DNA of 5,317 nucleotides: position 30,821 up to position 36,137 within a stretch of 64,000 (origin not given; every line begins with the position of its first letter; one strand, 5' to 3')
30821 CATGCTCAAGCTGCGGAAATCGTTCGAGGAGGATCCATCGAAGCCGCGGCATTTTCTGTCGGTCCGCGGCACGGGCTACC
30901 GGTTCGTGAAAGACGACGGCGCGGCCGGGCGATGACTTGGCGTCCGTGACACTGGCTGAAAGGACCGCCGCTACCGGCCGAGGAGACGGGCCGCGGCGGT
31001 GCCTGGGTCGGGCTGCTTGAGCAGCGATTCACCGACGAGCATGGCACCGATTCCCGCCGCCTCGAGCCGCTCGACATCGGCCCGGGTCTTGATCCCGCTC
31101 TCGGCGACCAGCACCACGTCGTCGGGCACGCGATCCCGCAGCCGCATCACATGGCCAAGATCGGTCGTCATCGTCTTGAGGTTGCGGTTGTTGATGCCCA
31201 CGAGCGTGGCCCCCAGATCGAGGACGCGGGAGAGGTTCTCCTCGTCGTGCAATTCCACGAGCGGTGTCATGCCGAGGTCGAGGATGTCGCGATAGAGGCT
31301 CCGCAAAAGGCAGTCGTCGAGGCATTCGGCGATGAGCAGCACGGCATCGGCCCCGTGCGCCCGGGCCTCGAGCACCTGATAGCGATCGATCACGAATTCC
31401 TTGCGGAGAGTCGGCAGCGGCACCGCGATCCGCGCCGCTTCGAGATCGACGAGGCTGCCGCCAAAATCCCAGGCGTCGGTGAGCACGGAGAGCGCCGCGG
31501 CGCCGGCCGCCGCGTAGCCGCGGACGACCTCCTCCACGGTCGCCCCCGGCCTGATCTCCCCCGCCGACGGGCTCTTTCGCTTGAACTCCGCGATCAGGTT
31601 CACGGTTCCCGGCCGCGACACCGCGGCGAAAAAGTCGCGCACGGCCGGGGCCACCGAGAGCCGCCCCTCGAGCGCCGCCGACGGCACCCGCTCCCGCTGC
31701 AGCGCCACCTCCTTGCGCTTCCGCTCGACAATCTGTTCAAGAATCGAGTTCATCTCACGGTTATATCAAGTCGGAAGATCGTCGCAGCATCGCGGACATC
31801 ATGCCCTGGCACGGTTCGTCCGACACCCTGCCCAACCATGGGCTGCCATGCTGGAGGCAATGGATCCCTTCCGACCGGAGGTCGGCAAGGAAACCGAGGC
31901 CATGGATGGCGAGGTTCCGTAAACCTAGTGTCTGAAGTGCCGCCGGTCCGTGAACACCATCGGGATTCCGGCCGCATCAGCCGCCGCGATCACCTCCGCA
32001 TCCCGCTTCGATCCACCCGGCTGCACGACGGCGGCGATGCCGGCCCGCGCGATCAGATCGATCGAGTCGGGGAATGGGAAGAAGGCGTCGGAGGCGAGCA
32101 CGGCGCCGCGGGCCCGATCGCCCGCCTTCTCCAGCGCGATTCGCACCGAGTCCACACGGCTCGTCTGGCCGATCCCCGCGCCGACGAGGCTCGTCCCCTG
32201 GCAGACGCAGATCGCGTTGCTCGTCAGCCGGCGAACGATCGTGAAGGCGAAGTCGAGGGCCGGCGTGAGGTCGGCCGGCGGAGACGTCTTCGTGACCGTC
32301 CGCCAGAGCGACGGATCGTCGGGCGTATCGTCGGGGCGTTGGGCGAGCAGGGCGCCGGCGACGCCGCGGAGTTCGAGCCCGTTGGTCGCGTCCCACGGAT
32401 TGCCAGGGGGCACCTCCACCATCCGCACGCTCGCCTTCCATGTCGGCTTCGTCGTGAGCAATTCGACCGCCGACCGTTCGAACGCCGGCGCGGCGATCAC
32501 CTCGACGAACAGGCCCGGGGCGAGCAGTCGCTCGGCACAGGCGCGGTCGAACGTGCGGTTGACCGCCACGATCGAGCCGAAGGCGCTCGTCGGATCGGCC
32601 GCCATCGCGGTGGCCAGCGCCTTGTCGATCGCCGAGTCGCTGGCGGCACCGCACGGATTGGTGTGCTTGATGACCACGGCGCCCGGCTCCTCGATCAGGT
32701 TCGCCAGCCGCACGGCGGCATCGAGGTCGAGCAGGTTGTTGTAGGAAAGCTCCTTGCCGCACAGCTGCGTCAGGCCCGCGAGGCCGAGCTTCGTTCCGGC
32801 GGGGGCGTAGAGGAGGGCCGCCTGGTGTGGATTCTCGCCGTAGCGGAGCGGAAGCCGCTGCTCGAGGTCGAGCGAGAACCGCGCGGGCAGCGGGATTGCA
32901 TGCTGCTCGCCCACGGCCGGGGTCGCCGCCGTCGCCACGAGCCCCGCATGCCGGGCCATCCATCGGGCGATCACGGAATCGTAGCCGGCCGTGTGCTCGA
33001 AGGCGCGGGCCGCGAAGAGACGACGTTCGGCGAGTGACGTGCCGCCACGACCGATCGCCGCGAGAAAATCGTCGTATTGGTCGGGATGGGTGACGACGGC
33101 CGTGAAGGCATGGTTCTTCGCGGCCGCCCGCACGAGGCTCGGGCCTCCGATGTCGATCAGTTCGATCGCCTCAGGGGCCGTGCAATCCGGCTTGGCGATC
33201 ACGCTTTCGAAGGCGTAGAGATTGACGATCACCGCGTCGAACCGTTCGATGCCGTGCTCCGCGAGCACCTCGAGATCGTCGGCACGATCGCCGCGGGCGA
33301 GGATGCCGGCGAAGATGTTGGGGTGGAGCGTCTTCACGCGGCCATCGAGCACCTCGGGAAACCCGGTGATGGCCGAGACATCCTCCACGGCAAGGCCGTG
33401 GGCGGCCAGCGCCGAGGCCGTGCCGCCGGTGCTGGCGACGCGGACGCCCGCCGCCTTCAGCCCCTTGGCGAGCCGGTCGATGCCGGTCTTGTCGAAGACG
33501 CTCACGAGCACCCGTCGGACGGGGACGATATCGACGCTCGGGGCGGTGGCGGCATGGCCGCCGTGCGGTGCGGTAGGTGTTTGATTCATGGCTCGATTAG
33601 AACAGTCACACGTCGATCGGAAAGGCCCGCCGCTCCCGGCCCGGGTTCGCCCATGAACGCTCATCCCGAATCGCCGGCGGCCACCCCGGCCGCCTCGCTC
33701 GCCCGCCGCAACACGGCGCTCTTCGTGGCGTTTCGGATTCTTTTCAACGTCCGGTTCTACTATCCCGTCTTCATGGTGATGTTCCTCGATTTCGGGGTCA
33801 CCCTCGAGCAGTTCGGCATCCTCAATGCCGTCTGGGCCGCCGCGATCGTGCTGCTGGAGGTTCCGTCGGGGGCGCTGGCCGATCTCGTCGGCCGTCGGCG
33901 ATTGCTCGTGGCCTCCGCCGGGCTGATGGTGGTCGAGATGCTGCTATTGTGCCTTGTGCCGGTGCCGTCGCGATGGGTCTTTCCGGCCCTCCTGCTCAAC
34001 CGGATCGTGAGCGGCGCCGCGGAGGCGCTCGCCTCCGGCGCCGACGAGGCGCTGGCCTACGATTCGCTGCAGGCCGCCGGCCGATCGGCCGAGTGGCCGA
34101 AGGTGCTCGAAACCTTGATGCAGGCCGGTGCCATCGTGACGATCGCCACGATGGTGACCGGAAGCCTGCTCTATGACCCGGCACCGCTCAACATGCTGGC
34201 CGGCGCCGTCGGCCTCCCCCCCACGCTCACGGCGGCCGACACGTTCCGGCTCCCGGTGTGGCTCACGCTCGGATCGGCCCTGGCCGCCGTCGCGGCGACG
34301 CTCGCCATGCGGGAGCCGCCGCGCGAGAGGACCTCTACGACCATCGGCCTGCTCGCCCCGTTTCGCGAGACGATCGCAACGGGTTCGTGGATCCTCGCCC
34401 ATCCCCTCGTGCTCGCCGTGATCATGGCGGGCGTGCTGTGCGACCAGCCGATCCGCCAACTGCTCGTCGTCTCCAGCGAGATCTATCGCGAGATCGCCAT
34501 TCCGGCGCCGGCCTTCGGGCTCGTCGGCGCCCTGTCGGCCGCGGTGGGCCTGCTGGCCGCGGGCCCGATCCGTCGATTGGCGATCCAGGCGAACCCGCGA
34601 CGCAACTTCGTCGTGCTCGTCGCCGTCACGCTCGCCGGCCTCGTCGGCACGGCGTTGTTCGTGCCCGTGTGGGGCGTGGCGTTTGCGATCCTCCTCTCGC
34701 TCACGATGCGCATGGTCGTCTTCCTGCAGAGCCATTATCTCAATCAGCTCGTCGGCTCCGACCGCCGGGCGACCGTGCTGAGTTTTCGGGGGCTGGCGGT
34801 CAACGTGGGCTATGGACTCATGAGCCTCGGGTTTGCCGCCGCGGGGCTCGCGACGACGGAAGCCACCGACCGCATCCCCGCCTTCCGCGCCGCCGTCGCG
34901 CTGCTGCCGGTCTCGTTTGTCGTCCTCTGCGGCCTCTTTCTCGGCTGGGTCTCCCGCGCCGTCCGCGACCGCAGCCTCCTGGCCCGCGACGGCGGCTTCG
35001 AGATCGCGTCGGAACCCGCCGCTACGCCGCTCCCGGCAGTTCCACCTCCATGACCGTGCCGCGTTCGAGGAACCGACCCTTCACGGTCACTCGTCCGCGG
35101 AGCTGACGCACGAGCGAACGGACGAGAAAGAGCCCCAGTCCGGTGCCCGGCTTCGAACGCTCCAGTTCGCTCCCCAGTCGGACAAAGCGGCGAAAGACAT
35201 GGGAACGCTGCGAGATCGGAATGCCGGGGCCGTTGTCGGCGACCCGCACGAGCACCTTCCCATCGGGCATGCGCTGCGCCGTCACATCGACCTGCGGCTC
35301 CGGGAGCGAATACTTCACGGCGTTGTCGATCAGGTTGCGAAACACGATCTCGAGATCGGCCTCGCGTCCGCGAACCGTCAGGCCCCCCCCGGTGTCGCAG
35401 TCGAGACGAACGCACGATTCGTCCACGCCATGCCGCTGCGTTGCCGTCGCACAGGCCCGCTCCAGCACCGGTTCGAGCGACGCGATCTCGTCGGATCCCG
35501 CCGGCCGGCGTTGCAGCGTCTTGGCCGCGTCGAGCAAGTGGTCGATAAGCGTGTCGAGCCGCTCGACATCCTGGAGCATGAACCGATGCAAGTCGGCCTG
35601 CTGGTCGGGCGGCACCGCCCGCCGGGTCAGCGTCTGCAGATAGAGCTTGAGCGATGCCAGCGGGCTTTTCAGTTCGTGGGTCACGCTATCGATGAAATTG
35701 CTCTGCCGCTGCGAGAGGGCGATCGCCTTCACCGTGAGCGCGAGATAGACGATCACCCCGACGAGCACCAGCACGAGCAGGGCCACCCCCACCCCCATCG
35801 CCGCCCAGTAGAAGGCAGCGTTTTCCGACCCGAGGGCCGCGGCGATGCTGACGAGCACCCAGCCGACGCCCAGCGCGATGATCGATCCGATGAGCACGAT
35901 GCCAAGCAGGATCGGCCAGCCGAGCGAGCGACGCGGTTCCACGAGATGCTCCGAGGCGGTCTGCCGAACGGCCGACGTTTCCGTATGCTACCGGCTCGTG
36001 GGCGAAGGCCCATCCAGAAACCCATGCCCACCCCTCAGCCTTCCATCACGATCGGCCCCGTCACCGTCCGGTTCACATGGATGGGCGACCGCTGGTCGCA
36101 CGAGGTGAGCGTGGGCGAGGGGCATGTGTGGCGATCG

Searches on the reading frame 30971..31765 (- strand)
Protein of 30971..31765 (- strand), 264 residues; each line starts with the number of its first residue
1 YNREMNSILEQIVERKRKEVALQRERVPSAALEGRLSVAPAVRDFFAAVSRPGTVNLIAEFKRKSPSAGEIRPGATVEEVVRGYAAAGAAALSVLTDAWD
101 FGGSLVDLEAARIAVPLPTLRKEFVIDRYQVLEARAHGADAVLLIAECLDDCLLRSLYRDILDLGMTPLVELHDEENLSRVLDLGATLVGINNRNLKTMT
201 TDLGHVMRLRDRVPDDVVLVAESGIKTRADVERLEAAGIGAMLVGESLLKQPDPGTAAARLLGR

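Call 94: search_protein_families(library=pfam, proteins=[window:30971-31765:-], max_evalue=0.00001)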
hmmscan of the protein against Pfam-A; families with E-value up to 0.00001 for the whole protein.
window:30971-31765:- (264 aa): 1 family
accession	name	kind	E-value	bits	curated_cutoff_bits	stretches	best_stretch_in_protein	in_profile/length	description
PF00218.27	IGPS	-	2e-79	266.8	27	1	9-260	1-253/254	Indole-3-glycerol phosphate synthase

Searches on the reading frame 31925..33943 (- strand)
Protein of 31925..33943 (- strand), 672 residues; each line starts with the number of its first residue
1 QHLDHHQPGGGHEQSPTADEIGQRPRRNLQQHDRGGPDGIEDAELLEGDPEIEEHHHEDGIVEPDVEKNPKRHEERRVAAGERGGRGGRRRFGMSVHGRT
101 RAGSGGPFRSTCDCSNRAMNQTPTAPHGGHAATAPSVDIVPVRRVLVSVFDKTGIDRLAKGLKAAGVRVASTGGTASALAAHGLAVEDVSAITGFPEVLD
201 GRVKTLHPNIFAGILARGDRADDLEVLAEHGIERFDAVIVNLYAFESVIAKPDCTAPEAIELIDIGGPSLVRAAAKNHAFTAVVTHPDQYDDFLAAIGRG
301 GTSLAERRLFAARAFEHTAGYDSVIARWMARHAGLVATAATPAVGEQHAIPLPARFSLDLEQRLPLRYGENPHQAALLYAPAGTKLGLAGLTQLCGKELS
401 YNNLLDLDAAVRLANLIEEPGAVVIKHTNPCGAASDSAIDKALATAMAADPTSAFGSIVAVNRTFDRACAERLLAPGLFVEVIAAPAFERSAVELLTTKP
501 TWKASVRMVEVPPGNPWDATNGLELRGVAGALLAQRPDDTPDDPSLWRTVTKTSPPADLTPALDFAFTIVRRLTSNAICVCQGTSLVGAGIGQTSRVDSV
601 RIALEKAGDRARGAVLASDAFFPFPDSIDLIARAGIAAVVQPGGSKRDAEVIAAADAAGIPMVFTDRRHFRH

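Call 95: search_protein_families(library=pfam, proteins=[window:31925-33943:-], max_evalue=0.00001)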
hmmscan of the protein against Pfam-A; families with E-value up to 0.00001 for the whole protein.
window:31925-33943:- (672 aa): 2 families
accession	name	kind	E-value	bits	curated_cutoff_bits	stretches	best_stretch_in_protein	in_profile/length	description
PF01808.24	AICARFT_IMPCHas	-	1e-92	311.4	25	1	274-606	1-311/311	AICARFT/IMPCHase bienzyme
PF02142.27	MGS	-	1.2e-17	64.2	24.1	1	157-268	4-93/94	MGS-like domain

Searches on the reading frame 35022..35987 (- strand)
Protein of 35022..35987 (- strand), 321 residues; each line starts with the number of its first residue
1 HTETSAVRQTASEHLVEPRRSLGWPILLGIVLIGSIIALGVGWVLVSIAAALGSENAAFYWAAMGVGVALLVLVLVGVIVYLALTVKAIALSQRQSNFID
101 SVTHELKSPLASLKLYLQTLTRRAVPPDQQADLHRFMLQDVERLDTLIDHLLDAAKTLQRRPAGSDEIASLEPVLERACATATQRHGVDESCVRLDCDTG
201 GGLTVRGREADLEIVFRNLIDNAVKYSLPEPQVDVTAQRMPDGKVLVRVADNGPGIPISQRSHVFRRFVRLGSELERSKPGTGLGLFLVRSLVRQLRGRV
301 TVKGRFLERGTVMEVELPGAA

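Call 95: search_protein_families(library=pfam, proteins=[window:35022-35987:-], max_evalue=0.00001)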
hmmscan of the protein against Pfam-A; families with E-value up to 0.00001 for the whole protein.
window:35022-35987:- (321 aa): 2 families
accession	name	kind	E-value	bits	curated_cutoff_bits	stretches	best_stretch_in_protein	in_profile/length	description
PF02518.31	HATPase_c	-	3.7e-24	85.7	26.4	1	208-318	2-108/111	Histidine kinase-, DNA gyrase B-, and HSP90-like ATPase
PF00512.31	HisKA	-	2.8e-12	46.9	26.9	1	95-156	2-62/66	His Kinase A (phospho-acceptor) domain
